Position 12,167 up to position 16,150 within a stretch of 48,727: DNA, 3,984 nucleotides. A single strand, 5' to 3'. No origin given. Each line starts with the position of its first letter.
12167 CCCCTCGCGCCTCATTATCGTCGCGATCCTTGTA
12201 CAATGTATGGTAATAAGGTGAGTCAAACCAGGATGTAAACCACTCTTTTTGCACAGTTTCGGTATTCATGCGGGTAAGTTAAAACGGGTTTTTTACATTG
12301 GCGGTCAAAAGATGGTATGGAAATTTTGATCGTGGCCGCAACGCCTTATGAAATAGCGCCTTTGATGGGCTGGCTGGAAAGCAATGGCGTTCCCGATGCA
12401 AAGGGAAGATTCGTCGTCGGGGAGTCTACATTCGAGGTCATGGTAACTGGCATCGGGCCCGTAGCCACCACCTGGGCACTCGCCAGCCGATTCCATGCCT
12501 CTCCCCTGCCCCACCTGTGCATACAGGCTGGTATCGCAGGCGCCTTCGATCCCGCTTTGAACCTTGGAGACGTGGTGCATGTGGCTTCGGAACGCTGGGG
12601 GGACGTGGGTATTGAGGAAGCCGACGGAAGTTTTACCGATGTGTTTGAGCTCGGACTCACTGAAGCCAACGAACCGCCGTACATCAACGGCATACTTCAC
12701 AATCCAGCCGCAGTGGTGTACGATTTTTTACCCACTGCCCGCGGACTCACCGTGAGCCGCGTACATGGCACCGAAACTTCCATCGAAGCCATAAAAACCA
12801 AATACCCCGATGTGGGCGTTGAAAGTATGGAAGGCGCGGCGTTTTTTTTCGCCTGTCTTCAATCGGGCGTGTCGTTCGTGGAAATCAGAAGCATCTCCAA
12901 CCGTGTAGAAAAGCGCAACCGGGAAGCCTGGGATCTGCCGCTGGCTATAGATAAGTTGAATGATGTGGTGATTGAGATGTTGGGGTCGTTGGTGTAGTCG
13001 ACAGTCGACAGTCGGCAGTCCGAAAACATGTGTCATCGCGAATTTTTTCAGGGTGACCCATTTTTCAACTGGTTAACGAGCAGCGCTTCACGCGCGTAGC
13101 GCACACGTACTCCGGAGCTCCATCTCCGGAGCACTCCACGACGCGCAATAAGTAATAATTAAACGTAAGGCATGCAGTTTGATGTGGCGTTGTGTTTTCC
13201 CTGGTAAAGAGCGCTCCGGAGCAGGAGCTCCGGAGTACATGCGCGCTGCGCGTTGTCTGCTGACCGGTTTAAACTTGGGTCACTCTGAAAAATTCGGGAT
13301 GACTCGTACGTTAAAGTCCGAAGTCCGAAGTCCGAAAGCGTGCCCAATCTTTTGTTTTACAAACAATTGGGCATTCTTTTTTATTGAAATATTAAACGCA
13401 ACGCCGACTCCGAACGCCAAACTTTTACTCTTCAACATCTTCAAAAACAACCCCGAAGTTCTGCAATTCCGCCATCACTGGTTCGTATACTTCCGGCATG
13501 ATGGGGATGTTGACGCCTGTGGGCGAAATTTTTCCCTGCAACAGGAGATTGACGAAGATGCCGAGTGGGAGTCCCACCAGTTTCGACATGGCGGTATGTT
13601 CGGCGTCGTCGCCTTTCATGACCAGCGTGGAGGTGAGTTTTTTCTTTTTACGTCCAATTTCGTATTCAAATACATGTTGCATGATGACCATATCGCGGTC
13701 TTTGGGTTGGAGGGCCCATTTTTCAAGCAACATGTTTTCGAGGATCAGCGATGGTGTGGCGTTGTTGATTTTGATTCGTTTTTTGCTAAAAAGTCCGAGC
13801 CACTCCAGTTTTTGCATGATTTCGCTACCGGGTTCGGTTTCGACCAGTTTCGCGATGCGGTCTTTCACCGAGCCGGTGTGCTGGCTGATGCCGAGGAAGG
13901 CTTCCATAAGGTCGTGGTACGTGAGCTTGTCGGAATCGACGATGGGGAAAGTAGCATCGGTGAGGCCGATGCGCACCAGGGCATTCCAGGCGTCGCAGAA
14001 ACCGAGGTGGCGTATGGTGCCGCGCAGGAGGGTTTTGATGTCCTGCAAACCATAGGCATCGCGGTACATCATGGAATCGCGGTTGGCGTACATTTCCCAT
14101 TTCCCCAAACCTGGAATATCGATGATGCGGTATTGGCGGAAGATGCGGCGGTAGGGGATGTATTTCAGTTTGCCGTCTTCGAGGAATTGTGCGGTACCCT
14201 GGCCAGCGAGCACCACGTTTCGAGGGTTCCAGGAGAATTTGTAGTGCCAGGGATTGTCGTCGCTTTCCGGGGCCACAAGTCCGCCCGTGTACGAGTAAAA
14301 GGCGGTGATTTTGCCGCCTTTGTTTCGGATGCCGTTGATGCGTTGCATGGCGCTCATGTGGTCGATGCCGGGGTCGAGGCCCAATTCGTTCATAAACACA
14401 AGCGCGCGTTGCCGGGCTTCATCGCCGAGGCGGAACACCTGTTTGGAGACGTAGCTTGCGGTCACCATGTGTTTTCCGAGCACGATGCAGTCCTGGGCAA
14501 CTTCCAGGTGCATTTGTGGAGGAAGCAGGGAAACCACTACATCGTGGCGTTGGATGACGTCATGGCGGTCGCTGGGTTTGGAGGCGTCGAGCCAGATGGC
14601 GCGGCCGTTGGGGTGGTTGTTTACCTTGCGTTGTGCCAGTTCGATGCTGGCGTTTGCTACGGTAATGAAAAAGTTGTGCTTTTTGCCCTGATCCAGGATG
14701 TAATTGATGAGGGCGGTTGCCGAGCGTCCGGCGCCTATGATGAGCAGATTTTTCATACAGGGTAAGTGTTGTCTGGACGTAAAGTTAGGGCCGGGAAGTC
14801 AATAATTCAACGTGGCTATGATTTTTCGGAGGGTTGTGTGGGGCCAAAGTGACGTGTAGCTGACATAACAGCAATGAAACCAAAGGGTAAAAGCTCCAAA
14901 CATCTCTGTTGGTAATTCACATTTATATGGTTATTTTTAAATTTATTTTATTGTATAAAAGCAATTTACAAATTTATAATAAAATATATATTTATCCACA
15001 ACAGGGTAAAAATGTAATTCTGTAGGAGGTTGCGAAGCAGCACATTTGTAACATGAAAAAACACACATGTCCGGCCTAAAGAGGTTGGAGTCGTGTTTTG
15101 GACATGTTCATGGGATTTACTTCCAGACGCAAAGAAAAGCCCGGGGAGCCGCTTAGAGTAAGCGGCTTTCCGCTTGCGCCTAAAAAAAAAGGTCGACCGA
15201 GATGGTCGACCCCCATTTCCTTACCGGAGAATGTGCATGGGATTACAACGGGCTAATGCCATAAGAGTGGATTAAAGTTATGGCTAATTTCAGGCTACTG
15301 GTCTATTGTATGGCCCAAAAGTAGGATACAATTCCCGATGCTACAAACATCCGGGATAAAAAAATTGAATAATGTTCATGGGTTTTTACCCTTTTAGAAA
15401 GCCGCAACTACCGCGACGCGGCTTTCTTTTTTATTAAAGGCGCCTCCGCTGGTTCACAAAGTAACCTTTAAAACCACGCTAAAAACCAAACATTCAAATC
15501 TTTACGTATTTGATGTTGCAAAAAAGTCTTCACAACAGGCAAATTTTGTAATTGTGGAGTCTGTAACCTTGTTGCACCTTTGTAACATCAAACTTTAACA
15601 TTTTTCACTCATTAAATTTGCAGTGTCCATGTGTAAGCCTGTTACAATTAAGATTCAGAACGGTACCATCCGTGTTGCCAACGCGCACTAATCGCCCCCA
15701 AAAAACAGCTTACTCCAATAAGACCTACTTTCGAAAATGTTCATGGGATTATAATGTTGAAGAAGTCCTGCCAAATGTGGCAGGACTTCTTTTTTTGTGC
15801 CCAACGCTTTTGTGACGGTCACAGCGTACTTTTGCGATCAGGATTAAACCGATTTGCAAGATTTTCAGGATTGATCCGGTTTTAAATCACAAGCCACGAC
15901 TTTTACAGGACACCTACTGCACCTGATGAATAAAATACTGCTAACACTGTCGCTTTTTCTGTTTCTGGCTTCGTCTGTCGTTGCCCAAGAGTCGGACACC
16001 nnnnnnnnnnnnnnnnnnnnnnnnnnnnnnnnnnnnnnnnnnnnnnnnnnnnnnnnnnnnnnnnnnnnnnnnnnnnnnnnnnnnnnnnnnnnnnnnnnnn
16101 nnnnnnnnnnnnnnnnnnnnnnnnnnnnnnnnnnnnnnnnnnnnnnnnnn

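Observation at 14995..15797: ORF-free 1.17-kb gap with four same-strand copies of a 14-nt motif, two at a fixed 10-nt distance from strong terminators, and a duplicated 61-nt upstream module: candidate sRNA or micro-peptide gene cluster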

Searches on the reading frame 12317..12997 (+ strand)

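Call 7: search_protein_families(library=pfam, proteins=[window:12317-12997:+])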
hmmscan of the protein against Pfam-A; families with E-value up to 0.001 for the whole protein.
window:12317-12997:+ (226 aa): 1 family
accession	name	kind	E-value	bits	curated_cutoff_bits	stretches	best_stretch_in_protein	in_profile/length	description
PF01048.26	PNP_UDP_1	-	1.8e-13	50.9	25.1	1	3-206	2-216/233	Phosphorylase superfamily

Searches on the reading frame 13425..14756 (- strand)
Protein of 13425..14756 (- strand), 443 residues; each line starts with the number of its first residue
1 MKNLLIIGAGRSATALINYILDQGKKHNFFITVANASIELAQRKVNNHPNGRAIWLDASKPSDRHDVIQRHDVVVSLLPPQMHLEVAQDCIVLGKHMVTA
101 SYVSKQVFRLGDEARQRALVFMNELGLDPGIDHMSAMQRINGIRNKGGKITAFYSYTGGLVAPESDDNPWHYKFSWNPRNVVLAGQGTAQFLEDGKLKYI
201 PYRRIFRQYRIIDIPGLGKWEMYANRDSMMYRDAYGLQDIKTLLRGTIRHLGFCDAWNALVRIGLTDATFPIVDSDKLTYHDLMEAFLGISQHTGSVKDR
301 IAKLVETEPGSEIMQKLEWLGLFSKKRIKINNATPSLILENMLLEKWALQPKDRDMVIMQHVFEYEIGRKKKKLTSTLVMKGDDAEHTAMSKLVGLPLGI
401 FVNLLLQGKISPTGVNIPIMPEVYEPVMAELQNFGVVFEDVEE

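Call 7: search_protein_families(library=pfam, proteins=[window:13425-14756:-])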
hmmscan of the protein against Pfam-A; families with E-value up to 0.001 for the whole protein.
window:13425-14756:- (443 aa): 3 families
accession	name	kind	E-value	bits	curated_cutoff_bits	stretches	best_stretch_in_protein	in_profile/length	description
PF16653.10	Sacchrp_dh_C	-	2e-77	261.3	31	1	126-435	1-264/265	Saccharopine dehydrogenase C-terminal domain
PF03435.24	Sacchrp_dh_NADP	-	6.5e-14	52.8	25.1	1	5-117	2-124/129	Saccharopine dehydrogenase NADP binding domain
PF03807.23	F420_oxidored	-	0.00025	22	21.6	1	6-90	4-79/94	NADP oxidoreductase coenzyme F420-dependent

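Call 16: find_related_loci(query=window:13425-14756:-, collection=genome_contigs, flank=10000)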
Query window:13425-14756:- (443 aa) in genome_contigs; peptide patterns used: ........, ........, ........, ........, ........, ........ (x = any residue, [..] = any of these).
600 stretches matched a pattern (row limit reached: there are more); 598 encode a relative of the query (tblastn E <= 1e-3); the best 80 are kept; 80 distinct loci.
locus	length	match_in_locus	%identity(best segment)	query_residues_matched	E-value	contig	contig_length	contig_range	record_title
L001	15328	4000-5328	85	1-443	0e+0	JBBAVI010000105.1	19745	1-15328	MAG: Saprospiraceae bacterium isolate EUL_319 ctg105-EUL_319, whole genome shotgun sequence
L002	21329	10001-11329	84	1-443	0e+0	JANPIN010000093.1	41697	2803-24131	MAG: Saprospirales bacterium isolate VAR_61_metabat_61 VAR_61_k141_1779544, whole genome shotgun sequence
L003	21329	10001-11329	84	1-443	0e+0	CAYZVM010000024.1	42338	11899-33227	MAG TPA_asm: uncultured Saprospiraceae bacterium isolate SRP329715_co2_43 genome assembly, contig: NODE_1887_length_4233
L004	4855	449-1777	84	1-443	0e+0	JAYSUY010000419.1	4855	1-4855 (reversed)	MAG: Saprospiraceae bacterium isolate GFS_12690 GFS_12690_418, whole genome shotgun sequence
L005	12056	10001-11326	83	1-442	0e+0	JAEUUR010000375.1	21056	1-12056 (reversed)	MAG: Saprospiraceae bacterium isolate new MAG-360 k141_694535, whole genome shotgun sequence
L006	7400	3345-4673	83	1-443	0e+0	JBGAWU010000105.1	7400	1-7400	MAG: Methyloglobulus sp. isolate MAG_AAO_AS.71 AAOAS-71_NODE_105_length_7400_cov_2.268469, whole genome shotgun sequence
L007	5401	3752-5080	83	1-443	0e+0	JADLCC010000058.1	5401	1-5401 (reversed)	MAG: Saprospiraceae bacterium isolate SJ208 c_000000078279, whole genome shotgun sequence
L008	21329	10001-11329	82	1-443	0e+0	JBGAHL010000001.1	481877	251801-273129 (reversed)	MAG: Saprospiraceae bacterium isolate MAG_MBR_H125.74 MBRH125-74_opera_contig_129, whole genome shotgun sequence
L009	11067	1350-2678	81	1-443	0e+0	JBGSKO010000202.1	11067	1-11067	MAG: Saprospiraceae bacterium isolate JTS-AC182 k141_311406, whole genome shotgun sequence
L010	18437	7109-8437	81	1-443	0e+0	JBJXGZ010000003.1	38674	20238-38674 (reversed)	MAG: Saprospiraceae bacterium isolate F1F2.bin.152 k127_7128168, whole genome shotgun sequence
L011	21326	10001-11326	81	1-442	0e+0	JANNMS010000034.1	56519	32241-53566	MAG: Saprospirales bacterium isolate SOY_35_metabat.246 SOY_35_k141_2201992, whole genome shotgun sequence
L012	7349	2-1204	84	42-442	0e+0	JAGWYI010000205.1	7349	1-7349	MAG: Bacteroidetes bacterium isolate REEB487 contig-150_18068, whole genome shotgun sequence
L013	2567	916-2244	75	1-443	0e+0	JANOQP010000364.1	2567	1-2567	MAG: Saprospirales bacterium isolate VAR_4_metabat_309 VAR_4_k141_3191379, whole genome shotgun sequence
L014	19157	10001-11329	82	1-443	0e+0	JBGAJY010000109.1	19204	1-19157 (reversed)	MAG: Saprospiraceae bacterium isolate MAG_MBR_H10.2 MBRH10-2_opera_contig_9629, whole genome shotgun sequence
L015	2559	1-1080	84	84-443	0e+0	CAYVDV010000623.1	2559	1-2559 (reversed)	MAG TPA_asm: uncultured Saprospiraceae bacterium isolate binchicken_co118_291 genome assembly, contig: NODE_71148_length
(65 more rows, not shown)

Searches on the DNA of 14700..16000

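Call 6: search_rna_families(source=window, start=14700, end=16000, threshold=evalue, max_evalue=10)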
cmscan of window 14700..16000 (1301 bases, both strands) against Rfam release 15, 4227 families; matches with E-value up to 10: 16.
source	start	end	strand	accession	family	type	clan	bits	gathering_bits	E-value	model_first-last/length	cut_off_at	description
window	15124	15218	+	RF00426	SCARNA15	Gene; snRNA; snoRNA; scaRNA;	CL00019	24.3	65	0.067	1-128/128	no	Small Cajal body specific RNA 15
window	15708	15798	+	RF04177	BTnc201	Gene; sRNA;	-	22.7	105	0.29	1-99/99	no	Bacteroides sRNA BTnc201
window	15736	15796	+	RF02064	STnc370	Gene; sRNA;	-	22.6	54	4.1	1-71/71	no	Enterobacterial sRNA STnc370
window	15646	15792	+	RF02452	ncr1575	Gene; sRNA;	-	22.2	60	1.7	1-212/212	no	Bacillus sRNA ncr1575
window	15742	15811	-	RF02621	BSnc120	Gene; sRNA;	-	19.7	114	0.23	1-88/88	no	Brucella sRNA 120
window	15136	15170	-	RF02802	PyrR204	Gene; snRNA; snoRNA; HACA-box;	-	19.7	71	0.4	1-57/57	no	Pyrobaculum sRNA 204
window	15131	15233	-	RF00021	Spot_42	Gene; sRNA;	-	19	80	0.88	1-115/115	no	Spot 42 RNA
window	15762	15834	-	RF01393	isrJ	Gene; sRNA;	-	18.3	37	1.7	1-75/75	no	isrJ Hfq binding RNA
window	15737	15796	+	RF04319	BTncRNA_FopS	Gene; sRNA;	-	18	56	7.7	1-71/71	no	Bacteroidetes FopS (family of paralogous sRNAs)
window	15394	15471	-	RF00512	Leu_leader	Cis-reg; leader;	-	16.3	50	2.5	1-148/148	no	Leucine operon leader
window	15517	15601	-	RF02437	SpF44_sRNA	Gene; sRNA;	-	16.3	70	7.9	1-102/102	no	Streptococcus sRNA SpF44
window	15370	15438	+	RF00519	suhB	Gene; sRNA;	CL00108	16.1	41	2.3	1-77/77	no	Makes More Granules Regulator RNA (mmgR)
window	14849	14906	-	RF02965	CyVA-1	Gene; sRNA;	-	15.7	41.4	3.7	1-77/77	no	CyVA-1 RNA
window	15808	15870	+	RF00190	SNORA16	Gene; snRNA; snoRNA; HACA-box;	CL00021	14.5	35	5.9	73-126/135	no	Small nucleolar RNA SNORA16B/SNORA16A family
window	15180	15311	+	RF01808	MicX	Gene; sRNA;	-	13.1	75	6.3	1-194/194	no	MicX Vibrio cholerae sRNA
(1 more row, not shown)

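Call 9: search_rna_families(source=window, start=15320, end=15820, threshold=evalue, max_evalue=10, show_alignments=10)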
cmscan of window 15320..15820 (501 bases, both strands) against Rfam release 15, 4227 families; matches with E-value up to 10: 13.
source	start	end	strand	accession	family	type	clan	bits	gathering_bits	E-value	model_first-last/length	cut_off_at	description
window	15708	15798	+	RF04177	BTnc201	Gene; sRNA;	-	22.7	105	0.11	1-99/99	no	Bacteroides sRNA BTnc201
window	15736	15796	+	RF02064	STnc370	Gene; sRNA;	-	22.6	54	1.6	1-71/71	no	Enterobacterial sRNA STnc370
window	15646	15792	+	RF02452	ncr1575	Gene; sRNA;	-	22.2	60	0.66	1-212/212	no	Bacillus sRNA ncr1575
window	15742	15811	-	RF02621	BSnc120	Gene; sRNA;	-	19.7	114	0.087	1-88/88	no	Brucella sRNA 120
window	15737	15796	+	RF04319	BTncRNA_FopS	Gene; sRNA;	-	18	56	3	1-71/71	no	Bacteroidetes FopS (family of paralogous sRNAs)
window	15394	15471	-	RF00512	Leu_leader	Cis-reg; leader;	-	16.3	50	0.96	1-148/148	no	Leucine operon leader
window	15517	15601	-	RF02437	SpF44_sRNA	Gene; sRNA;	-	16.3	70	3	1-102/102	no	Streptococcus sRNA SpF44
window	15370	15438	+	RF00519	suhB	Gene; sRNA;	CL00108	16.1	41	0.9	1-77/77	no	Makes More Granules Regulator RNA (mmgR)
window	15397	15427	+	RF02468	Ms_IGR-4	Gene; sRNA;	-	15.6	55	6.7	1-38/38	no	Mycobacterium sRNA Ms_IGR-4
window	15320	15356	-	RF00856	mir-232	Gene; miRNA;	-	15.2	67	3.7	1-37/80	3'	mir-232 microRNA precursor family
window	15727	15806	-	RF02861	IR_84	Gene; sRNA;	-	14.6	51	6.7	1-186/186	no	Neisseria sRNA 84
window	15758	15792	+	RF02637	EF0408_EF0409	Gene; sRNA;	-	12.6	440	0.64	374-408/412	no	Enterococcus sRNA EF0408_EF0409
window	15756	15805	-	RF02604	BASRCI153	Gene; sRNA;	-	9.4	137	9.9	151-200/214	no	Brucella sRNA CI153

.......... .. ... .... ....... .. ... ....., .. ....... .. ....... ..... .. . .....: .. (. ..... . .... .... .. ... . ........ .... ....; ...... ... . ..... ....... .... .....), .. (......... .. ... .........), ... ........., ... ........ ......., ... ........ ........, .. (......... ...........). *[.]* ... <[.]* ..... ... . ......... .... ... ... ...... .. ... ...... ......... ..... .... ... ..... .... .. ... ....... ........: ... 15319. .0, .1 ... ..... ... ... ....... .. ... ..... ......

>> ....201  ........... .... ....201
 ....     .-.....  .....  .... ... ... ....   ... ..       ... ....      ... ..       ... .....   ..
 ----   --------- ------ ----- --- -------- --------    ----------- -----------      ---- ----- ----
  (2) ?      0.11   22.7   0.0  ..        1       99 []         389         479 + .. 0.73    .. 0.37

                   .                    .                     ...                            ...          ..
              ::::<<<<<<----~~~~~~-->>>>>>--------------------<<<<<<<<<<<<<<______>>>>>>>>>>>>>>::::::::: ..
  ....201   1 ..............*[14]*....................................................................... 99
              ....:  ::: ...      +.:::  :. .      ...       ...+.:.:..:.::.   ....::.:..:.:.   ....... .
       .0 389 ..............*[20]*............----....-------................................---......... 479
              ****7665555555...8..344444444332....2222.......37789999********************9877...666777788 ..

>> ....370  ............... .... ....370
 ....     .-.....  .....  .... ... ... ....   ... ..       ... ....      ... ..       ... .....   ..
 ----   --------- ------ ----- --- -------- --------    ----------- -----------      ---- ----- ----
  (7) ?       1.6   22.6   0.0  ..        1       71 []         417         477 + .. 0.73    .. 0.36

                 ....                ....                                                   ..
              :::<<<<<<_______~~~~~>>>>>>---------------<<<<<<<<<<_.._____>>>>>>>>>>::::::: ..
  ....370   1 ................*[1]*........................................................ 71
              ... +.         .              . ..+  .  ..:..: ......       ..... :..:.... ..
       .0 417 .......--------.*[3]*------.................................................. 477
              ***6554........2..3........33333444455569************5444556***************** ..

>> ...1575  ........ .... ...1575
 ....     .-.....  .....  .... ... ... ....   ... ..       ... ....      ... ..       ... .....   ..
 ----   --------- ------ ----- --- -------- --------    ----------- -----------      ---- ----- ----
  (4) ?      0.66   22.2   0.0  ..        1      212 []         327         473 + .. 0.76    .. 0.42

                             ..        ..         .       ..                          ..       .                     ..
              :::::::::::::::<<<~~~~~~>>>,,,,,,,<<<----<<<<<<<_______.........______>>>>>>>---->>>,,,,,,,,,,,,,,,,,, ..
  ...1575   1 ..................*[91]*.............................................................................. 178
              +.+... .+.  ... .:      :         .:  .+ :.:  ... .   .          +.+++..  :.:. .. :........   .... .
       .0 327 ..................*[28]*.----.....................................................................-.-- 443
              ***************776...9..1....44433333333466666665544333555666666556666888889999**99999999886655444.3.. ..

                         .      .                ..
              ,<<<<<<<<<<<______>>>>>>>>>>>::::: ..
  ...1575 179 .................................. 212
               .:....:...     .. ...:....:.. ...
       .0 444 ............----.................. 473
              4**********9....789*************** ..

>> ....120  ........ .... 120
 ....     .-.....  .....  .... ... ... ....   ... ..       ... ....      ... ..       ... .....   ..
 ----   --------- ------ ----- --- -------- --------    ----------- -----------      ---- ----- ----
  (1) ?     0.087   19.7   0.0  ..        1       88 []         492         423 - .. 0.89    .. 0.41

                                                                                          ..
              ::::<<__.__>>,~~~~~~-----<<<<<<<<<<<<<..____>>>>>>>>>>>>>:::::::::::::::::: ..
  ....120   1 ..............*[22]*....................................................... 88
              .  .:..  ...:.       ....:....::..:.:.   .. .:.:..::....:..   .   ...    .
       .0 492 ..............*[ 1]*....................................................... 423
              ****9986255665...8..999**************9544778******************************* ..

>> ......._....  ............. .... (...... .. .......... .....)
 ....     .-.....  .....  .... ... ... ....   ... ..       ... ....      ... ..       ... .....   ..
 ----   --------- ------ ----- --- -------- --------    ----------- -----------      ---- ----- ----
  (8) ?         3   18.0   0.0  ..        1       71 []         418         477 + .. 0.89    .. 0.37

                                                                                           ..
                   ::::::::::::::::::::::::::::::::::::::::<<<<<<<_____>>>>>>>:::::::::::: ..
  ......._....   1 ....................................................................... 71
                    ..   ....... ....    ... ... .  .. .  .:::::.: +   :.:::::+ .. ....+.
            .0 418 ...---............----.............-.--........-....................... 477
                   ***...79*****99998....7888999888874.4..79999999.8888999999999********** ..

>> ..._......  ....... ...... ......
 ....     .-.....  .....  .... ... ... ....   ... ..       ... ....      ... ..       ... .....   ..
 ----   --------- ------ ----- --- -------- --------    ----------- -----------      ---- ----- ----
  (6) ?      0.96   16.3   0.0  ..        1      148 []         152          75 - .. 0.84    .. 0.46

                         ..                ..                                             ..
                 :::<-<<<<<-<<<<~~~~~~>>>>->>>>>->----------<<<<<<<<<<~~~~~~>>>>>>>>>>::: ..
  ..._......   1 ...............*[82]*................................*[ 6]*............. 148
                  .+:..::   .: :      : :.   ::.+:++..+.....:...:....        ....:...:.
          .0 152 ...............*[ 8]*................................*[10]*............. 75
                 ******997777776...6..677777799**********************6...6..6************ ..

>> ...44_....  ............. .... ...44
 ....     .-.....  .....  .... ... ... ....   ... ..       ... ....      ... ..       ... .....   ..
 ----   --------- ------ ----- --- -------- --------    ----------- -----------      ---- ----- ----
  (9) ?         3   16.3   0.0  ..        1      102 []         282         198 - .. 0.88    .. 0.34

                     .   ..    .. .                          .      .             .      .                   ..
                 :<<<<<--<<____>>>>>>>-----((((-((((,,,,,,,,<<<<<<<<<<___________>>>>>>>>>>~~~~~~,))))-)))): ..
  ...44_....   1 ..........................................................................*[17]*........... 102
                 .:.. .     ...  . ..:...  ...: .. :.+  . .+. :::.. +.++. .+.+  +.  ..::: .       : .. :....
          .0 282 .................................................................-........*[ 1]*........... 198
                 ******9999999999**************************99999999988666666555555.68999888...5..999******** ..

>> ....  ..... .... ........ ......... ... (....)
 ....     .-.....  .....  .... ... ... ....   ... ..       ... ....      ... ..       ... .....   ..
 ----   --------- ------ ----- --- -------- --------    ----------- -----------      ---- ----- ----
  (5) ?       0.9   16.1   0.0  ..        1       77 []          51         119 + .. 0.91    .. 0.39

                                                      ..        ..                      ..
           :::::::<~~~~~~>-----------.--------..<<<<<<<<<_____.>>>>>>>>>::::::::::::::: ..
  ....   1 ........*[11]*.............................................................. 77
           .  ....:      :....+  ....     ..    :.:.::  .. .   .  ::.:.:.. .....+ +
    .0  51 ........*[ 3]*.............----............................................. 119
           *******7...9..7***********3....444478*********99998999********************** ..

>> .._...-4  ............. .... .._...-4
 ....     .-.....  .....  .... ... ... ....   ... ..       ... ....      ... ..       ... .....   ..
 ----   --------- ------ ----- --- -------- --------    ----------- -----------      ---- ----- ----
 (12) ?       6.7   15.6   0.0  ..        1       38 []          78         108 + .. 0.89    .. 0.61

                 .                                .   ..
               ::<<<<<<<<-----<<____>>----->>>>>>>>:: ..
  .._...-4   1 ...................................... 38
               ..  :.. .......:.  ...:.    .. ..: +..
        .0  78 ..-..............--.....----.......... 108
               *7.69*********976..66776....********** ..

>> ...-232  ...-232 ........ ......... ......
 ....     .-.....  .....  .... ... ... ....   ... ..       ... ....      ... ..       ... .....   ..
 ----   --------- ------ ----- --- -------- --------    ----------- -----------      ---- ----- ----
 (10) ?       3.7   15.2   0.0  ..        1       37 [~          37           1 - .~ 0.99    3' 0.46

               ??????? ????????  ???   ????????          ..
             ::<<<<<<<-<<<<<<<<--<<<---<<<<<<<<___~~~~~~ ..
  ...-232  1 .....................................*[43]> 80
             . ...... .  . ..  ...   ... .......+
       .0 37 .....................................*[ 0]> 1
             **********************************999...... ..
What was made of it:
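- On FopS (RF04319): Copy 4 scores 18 bits, E 3-7.7 (calls 6, 9).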
